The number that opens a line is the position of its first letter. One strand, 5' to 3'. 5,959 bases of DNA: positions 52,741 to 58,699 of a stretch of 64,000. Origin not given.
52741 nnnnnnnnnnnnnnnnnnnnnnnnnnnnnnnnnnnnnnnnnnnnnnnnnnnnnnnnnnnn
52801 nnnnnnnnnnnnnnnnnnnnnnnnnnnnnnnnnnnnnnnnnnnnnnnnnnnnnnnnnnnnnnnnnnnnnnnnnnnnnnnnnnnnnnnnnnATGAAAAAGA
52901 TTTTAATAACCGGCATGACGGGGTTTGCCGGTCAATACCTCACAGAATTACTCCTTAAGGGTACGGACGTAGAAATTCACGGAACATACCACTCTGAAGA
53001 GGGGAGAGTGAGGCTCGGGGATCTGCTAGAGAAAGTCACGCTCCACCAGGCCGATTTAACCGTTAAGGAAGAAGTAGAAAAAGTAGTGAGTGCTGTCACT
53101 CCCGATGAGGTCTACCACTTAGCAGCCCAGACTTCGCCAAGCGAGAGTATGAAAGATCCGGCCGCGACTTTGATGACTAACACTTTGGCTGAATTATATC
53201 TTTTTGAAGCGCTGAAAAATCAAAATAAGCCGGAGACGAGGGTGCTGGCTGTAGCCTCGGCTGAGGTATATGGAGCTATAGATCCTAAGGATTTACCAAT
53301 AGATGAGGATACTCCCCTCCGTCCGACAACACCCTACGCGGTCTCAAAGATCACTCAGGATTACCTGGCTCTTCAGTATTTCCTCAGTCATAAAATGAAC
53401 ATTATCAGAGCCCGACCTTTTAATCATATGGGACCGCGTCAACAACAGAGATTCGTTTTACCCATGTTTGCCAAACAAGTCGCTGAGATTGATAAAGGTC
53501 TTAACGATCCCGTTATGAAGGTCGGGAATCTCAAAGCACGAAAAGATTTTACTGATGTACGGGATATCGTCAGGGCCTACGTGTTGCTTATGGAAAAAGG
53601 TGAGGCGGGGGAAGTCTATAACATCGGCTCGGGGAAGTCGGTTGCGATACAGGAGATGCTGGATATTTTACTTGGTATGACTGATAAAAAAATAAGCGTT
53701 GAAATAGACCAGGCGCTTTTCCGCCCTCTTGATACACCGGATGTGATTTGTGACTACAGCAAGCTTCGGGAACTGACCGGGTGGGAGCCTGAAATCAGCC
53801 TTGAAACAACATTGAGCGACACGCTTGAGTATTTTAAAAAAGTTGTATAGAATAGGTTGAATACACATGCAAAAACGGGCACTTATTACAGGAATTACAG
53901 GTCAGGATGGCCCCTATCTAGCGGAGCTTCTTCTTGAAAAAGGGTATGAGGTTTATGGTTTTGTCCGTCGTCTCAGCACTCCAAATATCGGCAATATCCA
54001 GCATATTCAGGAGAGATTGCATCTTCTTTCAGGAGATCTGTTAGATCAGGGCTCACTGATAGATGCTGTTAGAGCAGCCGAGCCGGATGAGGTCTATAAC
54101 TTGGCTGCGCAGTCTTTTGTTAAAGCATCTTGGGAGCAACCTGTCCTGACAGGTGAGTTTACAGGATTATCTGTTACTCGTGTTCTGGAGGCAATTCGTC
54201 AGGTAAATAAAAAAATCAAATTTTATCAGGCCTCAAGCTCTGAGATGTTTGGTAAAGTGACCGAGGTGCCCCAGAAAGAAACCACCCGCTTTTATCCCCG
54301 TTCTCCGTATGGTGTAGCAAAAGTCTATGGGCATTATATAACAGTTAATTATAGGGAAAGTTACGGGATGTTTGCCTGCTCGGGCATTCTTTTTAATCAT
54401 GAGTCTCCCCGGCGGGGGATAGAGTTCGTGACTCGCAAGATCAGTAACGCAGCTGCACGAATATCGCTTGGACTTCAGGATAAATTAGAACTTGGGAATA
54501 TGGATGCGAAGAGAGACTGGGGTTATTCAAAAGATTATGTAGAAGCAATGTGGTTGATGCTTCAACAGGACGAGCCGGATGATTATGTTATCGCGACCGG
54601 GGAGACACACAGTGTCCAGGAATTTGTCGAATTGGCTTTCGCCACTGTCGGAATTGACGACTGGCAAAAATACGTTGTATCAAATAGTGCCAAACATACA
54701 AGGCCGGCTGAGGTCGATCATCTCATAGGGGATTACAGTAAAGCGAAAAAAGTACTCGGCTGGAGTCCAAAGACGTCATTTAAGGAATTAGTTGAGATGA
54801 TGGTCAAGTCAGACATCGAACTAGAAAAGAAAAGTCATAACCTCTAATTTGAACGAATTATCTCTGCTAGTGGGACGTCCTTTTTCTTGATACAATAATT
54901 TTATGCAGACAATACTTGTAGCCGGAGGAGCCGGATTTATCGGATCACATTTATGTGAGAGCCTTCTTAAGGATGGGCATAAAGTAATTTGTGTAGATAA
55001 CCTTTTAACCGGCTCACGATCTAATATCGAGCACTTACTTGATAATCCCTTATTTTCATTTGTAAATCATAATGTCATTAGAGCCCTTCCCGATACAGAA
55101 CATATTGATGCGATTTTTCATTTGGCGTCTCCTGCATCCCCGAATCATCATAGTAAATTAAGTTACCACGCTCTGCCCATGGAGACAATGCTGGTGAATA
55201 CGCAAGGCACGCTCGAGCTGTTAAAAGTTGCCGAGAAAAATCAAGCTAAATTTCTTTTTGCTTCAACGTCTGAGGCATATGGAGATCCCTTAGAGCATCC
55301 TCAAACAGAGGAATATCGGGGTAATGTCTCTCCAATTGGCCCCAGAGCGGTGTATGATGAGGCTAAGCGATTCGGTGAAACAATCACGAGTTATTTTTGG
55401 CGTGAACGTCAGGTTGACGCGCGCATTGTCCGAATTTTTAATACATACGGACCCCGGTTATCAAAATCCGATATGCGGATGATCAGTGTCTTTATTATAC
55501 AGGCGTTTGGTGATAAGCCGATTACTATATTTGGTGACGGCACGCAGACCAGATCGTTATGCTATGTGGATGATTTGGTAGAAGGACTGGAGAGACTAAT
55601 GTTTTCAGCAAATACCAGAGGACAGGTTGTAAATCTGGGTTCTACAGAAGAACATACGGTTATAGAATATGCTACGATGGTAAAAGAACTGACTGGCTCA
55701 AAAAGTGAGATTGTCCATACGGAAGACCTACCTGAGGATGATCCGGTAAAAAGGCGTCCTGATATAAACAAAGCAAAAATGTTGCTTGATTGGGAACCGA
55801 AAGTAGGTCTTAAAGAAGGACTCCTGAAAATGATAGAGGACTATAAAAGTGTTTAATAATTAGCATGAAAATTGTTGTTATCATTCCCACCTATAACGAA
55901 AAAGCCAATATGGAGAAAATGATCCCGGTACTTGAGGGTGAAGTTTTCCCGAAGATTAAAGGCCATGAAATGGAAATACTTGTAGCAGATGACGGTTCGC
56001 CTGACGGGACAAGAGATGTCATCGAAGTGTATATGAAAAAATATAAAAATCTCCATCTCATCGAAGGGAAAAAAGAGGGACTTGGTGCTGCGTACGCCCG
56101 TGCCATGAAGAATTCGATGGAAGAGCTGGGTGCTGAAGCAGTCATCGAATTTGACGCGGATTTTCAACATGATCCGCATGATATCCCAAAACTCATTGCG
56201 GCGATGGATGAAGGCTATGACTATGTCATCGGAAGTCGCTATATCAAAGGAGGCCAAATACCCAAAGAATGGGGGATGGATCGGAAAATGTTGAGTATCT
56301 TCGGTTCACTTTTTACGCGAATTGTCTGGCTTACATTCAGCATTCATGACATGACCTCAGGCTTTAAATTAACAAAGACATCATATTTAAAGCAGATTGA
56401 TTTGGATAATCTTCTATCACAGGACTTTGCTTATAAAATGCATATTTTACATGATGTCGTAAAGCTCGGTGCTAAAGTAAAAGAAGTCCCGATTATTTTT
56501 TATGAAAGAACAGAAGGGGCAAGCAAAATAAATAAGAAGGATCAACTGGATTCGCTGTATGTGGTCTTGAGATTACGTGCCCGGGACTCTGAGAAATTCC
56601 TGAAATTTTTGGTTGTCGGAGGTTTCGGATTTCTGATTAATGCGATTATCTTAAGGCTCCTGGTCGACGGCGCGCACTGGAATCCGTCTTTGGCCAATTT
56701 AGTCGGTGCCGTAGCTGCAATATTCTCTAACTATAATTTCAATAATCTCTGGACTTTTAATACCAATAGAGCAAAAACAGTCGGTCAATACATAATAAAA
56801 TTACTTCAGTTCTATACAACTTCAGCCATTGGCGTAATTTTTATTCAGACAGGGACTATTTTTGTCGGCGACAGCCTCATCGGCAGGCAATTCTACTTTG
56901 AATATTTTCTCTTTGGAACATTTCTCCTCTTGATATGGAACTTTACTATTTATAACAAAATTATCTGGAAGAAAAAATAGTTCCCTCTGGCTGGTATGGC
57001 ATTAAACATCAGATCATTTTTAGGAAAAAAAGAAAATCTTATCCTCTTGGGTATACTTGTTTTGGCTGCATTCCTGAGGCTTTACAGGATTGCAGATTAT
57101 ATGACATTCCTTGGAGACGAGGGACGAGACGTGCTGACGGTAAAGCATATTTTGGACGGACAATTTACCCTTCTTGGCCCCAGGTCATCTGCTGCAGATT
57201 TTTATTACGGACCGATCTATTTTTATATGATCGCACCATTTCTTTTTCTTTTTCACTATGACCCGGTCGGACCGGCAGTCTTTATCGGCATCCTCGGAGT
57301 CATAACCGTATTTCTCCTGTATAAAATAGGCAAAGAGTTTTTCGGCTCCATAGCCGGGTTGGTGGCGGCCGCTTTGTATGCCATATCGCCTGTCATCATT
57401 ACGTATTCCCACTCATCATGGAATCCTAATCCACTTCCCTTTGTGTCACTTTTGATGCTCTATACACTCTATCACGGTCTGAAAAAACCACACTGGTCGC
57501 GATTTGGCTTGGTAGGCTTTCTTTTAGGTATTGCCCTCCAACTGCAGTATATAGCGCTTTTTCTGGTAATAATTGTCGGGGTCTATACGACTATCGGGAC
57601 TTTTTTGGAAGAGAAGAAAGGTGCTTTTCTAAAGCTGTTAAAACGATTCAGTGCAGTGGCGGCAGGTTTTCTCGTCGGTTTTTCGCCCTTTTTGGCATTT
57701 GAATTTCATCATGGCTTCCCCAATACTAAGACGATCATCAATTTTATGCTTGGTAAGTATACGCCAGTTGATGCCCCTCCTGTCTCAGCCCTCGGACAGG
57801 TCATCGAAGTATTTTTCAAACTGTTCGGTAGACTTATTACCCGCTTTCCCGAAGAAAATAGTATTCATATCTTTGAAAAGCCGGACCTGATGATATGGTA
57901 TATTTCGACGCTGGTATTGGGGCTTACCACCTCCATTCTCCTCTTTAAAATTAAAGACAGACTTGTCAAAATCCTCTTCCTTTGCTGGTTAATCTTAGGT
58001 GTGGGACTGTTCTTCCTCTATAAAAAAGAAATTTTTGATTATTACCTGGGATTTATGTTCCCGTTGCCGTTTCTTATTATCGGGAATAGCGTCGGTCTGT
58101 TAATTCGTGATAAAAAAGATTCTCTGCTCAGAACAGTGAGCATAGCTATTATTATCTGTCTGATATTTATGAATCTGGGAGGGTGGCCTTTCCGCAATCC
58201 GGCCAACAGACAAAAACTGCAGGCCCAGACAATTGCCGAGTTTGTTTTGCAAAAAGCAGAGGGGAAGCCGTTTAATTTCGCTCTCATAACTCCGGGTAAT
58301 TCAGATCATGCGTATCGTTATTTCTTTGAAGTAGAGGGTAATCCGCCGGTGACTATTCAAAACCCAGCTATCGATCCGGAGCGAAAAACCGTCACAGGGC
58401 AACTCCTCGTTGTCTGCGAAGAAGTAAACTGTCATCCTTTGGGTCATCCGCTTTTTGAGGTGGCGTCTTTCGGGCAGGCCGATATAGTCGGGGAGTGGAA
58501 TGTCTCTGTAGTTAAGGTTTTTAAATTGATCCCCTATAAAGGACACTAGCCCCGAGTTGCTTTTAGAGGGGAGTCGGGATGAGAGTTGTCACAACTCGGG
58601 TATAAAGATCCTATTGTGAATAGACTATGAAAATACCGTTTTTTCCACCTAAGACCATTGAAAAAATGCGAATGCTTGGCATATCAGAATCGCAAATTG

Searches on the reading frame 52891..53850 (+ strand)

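Call 85: search_protein_families(library=pfam, proteins=[window:52891-53850:+], max_evalue=0.00001)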
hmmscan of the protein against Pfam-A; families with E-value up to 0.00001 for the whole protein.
window:52891-53850:+ (319 aa): 4 families
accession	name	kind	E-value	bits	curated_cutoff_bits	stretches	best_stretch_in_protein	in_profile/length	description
PF16363.11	GDP_Man_Dehyd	-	9.2e-73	246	27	1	5-310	1-331/332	GDP-mannose 4,6 dehydratase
PF01370.27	Epimerase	-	3.3e-56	190.8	20.9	1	4-246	1-240/240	NAD dependent epimerase/dehydratase family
PF04321.23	RmlD_sub_bind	-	3.7e-08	33.2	27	1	3-173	2-147/287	RmlD substrate binding domain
PF02719.21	Polysacc_synt_2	-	7.3e-06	25.8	20.2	0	4-268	1-251/293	Polysaccharide biosynthesis protein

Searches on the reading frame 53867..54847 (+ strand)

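Call 85: search_protein_families(library=pfam, proteins=[window:53867-54847:+], max_evalue=0.00001)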
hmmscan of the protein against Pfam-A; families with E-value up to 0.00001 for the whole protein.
window:53867-54847:+ (326 aa): 3 families
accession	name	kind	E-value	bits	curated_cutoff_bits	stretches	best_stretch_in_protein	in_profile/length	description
PF16363.11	GDP_Man_Dehyd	-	4.8e-135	450.7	27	1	6-312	1-332/332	GDP-mannose 4,6 dehydratase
PF01370.27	Epimerase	-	2.1e-68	230.8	20.9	1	5-243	1-240/240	NAD dependent epimerase/dehydratase family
PF04321.23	RmlD_sub_bind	-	4.7e-08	32.9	27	1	4-172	2-149/287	RmlD substrate binding domain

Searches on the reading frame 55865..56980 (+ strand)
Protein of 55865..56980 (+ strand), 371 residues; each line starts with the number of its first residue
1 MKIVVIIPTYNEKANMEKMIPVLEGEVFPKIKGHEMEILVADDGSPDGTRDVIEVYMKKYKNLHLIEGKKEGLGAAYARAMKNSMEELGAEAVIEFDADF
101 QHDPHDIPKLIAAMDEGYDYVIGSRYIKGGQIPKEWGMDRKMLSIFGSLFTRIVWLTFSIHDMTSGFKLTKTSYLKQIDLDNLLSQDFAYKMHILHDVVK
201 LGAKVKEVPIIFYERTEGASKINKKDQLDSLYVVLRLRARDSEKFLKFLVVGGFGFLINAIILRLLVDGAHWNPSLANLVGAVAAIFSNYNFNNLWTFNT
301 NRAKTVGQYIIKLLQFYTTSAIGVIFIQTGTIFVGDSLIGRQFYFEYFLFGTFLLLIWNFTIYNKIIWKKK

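Call 85: search_protein_families(library=pfam, proteins=[window:55865-56980:+], max_evalue=0.00001)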
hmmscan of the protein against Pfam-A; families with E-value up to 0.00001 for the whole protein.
window:55865-56980:+ (371 aa): 2 families
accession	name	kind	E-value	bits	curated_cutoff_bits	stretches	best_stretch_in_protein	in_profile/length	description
PF00535.33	Glycos_transf_2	-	1.4e-28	100.3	23.3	1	5-178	2-167/168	Glycosyl transferase family 2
PF04138.20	GtrA_DPMS_TM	-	2.3e-14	54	26.1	1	247-368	1-117/117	GtrA/DPMS, transmembrane domain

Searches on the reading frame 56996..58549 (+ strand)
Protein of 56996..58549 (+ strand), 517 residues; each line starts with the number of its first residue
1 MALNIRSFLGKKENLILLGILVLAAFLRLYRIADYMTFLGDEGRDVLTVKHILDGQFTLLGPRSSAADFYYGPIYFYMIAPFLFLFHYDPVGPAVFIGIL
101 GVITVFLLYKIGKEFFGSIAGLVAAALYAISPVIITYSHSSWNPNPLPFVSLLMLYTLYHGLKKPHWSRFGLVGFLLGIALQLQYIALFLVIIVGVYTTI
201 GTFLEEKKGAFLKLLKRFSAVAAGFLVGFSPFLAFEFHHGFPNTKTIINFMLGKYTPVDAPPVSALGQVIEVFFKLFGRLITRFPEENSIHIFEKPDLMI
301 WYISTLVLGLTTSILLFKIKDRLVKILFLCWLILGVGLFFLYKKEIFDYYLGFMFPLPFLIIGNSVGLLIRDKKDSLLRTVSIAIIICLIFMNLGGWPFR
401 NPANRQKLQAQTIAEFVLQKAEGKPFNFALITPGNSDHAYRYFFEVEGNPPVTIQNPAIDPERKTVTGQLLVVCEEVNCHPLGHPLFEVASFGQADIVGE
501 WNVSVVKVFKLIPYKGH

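Call 85: search_protein_families(library=pfam, proteins=[window:56996-58549:+], max_evalue=0.00001)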
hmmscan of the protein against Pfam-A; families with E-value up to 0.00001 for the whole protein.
window:56996-58549:+ (517 aa): 1 family
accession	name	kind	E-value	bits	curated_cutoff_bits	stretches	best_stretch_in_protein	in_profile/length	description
PF13231.12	PMT_2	-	1.2e-14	55.3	26.1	1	73-233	4-158/160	Dolichyl-phosphate-mannose-protein mannosyltransferase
